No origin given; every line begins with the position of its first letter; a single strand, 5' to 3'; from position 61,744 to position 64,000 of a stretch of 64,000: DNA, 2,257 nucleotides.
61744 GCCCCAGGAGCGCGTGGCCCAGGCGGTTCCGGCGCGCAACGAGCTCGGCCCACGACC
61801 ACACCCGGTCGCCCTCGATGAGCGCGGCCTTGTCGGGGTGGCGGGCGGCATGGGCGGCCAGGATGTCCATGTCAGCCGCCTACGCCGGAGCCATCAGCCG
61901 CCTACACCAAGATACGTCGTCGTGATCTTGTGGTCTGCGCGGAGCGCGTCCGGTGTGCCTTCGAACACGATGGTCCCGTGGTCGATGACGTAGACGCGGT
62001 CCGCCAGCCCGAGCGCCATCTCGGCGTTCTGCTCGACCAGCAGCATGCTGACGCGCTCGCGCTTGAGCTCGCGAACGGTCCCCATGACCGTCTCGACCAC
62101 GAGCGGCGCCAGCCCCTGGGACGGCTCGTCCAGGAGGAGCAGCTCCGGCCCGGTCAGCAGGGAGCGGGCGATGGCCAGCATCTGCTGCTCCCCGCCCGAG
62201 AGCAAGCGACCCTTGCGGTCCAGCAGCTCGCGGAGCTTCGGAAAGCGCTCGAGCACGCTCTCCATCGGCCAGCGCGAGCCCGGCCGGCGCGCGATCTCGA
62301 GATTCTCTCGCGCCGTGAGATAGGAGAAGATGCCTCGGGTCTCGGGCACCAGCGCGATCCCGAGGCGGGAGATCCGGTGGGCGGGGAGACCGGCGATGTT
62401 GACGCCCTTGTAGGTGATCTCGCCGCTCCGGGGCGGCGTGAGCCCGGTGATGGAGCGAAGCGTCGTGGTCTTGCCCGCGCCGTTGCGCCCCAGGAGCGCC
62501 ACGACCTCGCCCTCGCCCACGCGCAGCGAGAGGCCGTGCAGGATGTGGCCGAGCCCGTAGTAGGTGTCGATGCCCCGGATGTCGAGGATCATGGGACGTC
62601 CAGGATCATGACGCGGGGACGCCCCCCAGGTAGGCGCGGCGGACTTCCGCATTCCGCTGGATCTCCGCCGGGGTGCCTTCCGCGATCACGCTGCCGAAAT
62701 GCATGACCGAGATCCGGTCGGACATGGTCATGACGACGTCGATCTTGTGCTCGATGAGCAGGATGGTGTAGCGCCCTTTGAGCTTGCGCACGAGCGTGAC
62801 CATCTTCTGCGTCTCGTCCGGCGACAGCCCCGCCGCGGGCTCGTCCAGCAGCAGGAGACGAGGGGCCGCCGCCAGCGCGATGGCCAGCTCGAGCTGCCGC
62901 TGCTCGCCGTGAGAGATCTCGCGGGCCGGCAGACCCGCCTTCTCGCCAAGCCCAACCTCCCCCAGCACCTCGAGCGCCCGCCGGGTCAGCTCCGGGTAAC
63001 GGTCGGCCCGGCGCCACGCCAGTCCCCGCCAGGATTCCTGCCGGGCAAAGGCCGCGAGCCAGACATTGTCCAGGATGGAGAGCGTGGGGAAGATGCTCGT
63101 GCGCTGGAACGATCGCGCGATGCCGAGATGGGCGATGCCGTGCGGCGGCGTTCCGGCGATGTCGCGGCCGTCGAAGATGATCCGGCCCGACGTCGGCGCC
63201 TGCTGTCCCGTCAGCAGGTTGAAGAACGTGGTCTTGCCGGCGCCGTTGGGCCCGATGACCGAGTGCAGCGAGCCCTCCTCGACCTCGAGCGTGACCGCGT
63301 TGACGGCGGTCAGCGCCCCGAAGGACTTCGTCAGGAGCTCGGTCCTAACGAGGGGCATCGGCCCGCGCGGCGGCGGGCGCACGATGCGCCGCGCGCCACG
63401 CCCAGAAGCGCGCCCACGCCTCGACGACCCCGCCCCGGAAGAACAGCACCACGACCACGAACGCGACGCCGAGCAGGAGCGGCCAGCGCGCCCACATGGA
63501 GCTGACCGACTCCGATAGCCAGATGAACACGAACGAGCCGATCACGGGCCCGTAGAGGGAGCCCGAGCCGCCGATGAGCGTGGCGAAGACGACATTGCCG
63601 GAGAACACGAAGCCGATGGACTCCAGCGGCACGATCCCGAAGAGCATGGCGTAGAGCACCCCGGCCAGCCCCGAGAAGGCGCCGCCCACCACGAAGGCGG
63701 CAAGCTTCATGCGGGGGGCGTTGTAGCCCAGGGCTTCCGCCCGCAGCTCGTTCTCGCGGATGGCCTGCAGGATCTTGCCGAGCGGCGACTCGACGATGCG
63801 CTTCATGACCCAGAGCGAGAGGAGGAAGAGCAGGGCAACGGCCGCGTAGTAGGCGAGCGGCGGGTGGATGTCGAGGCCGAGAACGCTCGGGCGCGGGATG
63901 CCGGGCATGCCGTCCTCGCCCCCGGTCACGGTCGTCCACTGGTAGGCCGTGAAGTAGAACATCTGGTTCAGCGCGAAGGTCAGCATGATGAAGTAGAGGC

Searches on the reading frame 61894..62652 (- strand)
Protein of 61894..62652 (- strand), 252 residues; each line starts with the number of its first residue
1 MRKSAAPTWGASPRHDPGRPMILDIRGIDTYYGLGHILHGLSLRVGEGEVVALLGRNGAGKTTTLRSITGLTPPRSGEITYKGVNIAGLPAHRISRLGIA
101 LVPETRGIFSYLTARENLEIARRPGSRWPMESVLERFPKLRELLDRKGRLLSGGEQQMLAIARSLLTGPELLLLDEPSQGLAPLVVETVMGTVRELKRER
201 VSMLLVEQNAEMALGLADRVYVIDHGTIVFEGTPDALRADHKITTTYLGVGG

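Call 80: search_protein_families(library=pfam, proteins=[window:61894-62652:-], max_evalue=0.00001)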
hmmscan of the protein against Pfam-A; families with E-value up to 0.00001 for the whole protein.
window:61894-62652:- (252 aa): 2 families
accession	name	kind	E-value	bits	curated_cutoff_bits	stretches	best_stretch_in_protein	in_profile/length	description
PF00005.33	ABC_tran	-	9.1e-32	111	25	1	38-178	1-136/137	ABC transporter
PF13304.12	AAA_21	-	2.4e-09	38.1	27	0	150-200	237-290/304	AAA domain, putative AbiEii toxin, Type IV TA system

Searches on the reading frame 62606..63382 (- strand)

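Call 80: search_protein_families(library=pfam, proteins=[window:62606-63382:-], max_evalue=0.00001)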
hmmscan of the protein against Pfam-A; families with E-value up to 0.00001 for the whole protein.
window:62606-63382:- (258 aa): 3 families
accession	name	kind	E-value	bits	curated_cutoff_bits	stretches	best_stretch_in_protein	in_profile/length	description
PF00005.33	ABC_tran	-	2.3e-28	99.9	25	1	28-183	2-136/137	ABC transporter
PF12399.14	BCA_ABC_TP_C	-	3.5e-12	46.1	25.5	1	232-254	2-24/27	Branched-chain amino acid ATP-binding cassette transporter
PF13304.12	AAA_21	-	5.7e-11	43.5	27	1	139-206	221-292/304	AAA domain, putative AbiEii toxin, Type IV TA system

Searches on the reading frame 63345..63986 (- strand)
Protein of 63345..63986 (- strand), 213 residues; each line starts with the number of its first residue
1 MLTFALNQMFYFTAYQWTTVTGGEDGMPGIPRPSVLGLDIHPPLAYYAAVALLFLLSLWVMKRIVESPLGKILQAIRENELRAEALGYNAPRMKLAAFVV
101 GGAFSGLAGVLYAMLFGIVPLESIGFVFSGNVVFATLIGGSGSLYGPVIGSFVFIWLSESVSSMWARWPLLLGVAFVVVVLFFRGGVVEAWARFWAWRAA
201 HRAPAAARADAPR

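Call 80: search_protein_families(library=pfam, proteins=[window:63345-63986:-], max_evalue=0.00001)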
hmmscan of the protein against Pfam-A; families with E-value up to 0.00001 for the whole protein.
window:63345-63986:- (213 aa): 1 family
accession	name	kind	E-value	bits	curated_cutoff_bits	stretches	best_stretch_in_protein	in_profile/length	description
PF02653.21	BPD_transp_2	-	1.5e-27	96.9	26.8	1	8-182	94-266/269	Branched-chain amino acid transport system / permease component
